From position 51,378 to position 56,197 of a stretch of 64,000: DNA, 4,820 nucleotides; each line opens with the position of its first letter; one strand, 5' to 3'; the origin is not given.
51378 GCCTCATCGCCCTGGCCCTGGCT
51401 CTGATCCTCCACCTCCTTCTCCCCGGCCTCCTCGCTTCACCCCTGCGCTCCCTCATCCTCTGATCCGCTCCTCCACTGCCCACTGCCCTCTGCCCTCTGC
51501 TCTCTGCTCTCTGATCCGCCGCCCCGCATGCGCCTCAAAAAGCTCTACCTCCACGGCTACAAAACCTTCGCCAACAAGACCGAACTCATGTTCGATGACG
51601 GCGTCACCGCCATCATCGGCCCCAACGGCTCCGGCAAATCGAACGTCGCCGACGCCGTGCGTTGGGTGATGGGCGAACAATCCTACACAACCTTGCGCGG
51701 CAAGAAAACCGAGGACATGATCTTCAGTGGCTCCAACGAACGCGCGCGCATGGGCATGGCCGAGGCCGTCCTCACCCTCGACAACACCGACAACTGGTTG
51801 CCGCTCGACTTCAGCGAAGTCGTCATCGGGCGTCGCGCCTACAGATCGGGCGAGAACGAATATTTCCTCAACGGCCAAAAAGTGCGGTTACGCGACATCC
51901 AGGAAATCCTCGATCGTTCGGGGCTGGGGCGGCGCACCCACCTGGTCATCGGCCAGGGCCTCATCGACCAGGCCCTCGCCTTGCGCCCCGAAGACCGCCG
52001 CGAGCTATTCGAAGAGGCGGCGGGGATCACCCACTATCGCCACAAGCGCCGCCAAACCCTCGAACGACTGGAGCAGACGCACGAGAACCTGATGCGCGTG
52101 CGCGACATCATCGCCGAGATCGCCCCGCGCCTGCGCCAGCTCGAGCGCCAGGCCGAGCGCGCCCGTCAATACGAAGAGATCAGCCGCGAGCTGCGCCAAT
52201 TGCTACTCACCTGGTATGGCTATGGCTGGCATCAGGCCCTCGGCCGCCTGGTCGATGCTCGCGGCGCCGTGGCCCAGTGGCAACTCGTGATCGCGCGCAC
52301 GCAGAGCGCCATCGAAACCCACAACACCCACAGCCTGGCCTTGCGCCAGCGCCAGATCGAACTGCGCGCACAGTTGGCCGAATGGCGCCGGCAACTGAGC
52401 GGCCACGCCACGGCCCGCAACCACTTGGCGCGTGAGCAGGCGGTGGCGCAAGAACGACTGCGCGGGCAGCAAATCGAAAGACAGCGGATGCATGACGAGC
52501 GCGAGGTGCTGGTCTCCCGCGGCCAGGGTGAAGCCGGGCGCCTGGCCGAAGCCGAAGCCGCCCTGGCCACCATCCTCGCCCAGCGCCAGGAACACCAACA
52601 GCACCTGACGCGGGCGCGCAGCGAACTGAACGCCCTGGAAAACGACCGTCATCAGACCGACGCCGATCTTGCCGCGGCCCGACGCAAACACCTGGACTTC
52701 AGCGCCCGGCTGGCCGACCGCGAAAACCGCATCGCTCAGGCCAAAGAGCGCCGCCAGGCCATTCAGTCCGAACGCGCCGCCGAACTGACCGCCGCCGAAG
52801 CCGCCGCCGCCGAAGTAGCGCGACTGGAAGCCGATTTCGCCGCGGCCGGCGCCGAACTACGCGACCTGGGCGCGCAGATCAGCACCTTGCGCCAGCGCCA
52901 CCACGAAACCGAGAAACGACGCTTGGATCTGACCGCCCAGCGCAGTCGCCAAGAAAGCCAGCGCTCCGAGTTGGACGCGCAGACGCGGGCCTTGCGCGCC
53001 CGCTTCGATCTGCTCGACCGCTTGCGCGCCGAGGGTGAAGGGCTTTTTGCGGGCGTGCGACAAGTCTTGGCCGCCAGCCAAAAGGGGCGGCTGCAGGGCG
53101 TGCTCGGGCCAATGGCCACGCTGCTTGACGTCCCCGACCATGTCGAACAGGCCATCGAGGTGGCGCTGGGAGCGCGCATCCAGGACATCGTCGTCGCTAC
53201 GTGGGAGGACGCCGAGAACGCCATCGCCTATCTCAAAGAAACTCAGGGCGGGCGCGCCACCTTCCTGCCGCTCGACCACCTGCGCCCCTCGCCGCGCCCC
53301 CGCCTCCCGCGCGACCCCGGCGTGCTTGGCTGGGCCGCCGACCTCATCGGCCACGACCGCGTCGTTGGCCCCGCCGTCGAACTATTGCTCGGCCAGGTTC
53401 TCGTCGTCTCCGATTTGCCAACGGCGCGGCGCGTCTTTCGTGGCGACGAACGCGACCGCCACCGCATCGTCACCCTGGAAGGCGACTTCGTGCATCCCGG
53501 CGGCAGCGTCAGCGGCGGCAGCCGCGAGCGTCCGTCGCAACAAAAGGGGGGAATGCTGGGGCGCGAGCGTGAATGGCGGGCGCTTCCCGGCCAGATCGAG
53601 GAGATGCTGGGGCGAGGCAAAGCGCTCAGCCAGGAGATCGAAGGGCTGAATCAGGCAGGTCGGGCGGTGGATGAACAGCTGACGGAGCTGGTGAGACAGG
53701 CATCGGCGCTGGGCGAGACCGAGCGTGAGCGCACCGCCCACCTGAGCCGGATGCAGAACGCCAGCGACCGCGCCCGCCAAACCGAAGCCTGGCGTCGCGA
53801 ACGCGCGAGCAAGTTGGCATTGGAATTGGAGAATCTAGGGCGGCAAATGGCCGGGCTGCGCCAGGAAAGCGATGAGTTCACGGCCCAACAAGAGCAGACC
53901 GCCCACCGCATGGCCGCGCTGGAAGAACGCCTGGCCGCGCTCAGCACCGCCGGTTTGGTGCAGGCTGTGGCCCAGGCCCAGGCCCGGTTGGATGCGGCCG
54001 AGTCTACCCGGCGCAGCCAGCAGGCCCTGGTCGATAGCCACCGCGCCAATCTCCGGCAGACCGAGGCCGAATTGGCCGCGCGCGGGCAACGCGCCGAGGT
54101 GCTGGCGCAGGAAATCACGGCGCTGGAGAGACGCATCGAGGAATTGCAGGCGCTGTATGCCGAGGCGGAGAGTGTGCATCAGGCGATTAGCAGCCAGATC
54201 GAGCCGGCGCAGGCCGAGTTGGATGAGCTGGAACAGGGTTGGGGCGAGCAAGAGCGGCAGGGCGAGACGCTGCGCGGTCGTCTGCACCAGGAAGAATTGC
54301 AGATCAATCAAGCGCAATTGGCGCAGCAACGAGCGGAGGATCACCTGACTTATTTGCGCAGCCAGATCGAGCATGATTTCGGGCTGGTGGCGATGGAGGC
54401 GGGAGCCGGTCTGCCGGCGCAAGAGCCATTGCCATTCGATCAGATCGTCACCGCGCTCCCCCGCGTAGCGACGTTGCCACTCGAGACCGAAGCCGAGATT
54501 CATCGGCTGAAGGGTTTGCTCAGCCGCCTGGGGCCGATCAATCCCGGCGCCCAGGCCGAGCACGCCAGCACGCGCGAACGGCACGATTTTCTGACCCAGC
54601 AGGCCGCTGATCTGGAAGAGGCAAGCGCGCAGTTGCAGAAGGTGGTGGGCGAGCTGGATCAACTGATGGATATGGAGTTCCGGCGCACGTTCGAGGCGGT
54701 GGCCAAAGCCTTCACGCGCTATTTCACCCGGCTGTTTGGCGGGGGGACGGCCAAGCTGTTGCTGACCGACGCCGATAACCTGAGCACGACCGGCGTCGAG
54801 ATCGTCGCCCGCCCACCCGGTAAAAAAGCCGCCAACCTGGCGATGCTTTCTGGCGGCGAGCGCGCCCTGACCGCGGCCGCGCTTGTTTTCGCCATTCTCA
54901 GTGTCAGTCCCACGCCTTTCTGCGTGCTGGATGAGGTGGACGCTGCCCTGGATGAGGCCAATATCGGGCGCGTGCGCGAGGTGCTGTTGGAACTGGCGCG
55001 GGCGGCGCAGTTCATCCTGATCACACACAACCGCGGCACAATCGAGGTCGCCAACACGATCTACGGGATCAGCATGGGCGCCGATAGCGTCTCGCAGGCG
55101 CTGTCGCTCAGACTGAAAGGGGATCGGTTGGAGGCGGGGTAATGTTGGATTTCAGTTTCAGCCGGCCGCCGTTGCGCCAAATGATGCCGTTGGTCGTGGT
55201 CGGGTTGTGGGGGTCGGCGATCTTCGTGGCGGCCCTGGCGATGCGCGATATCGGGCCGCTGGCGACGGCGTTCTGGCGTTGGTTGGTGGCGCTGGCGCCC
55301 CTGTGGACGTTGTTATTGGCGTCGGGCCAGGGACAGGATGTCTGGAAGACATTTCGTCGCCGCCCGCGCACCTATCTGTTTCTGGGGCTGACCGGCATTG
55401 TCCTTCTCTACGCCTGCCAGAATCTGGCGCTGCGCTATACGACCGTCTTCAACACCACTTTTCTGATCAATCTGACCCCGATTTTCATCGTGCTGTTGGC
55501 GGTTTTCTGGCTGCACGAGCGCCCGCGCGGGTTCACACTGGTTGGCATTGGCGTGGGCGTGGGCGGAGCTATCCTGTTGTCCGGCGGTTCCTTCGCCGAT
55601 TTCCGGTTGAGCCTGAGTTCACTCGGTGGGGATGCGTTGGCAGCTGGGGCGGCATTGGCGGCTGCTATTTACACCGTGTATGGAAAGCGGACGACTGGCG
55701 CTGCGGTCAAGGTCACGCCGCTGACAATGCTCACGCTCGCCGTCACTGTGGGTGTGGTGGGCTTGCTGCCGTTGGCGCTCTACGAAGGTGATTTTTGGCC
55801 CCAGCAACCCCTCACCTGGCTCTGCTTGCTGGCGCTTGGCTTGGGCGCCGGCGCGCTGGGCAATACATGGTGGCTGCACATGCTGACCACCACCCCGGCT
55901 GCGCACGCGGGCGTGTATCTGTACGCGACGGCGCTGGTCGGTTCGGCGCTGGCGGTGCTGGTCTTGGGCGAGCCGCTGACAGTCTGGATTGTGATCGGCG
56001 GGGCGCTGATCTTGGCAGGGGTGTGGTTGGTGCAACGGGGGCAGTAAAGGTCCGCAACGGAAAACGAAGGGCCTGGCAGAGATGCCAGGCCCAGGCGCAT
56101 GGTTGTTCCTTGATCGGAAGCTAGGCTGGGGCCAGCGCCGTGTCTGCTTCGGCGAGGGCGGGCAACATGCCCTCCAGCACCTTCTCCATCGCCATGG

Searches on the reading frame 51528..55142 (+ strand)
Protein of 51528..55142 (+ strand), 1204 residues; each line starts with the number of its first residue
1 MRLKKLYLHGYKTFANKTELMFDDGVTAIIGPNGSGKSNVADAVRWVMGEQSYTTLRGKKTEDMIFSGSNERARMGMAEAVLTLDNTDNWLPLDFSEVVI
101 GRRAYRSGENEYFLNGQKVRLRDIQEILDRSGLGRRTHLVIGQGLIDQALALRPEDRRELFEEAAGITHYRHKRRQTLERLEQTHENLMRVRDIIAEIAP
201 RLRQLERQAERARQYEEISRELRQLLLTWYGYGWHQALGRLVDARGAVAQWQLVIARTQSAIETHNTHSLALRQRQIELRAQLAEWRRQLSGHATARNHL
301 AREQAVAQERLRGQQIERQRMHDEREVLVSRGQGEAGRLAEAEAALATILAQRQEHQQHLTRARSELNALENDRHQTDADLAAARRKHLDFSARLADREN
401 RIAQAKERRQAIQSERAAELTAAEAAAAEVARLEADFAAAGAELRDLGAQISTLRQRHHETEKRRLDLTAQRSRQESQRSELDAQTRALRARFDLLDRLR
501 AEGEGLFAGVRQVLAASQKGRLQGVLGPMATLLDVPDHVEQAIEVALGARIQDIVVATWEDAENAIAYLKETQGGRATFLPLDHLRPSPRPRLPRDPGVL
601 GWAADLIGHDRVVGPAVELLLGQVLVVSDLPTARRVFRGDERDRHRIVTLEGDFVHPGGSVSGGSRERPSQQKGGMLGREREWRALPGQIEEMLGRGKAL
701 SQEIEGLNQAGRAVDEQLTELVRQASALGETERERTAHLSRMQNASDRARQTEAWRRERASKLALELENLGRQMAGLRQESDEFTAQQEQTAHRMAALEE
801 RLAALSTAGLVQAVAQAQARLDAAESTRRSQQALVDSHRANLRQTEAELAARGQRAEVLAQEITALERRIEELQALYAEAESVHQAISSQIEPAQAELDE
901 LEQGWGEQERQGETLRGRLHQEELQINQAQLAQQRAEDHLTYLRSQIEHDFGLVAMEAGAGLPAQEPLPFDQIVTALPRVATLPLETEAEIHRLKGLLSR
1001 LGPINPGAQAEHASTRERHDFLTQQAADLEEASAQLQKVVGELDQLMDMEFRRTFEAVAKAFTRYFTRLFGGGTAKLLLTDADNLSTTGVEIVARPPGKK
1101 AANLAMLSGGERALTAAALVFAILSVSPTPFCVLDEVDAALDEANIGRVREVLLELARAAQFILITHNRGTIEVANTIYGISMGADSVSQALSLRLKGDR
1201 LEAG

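Call 34: search_protein_families(library=pfam, proteins=[window:51528-55142:+], max_evalue=0.001)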
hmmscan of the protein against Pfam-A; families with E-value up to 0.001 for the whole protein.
window:51528-55142:+ (1204 aa): 6 families
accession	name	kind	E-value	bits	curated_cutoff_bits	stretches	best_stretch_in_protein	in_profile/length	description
PF02463.25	SMC_N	-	2e-65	220.7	40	1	3-1189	2-219/220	RecF/RecN/SMC N terminal domain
PF06470.18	SMC_hinge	-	3.7e-29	101.9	22.5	1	523-636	2-115/116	SMC proteins Flexible Hinge Domain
PF13476.12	AAA_23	-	3e-15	57.8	27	1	5-225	1-196/201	AAA domain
PF13304.12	AAA_21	-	1.4e-12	48.8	27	1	26-72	1-52/304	AAA domain, putative AbiEii toxin, Type IV TA system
PF13175.12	AAA_15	-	1.1e-08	35.6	32.1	1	1-52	1-51/374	AAA ATPase domain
PF13555.12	AAA_29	-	2.1e-06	27.8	27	1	3-48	1-46/61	P-loop containing region of AAA domain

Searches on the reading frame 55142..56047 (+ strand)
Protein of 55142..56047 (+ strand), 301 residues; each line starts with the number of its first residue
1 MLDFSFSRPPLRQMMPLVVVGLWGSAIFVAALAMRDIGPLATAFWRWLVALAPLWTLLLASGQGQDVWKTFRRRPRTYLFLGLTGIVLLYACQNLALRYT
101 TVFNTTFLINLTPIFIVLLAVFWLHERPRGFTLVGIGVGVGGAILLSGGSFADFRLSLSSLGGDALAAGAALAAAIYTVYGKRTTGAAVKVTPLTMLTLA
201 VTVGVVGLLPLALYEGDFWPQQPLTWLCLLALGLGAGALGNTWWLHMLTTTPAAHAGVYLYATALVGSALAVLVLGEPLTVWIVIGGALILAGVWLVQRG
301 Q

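Call 34: search_protein_families(library=pfam, proteins=[window:55142-56047:+], max_evalue=0.001)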
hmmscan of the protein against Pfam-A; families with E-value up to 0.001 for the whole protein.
window:55142-56047:+ (301 aa): 2 families
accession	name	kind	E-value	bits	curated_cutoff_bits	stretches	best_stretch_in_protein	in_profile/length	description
PF00892.27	EamA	-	4.6e-43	147.2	28.2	2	18-147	9-134/135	EamA-like transporter family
PF06027.18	SLC35F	-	0.00087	19.3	21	0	12-181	12-175/299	Solute carrier family 35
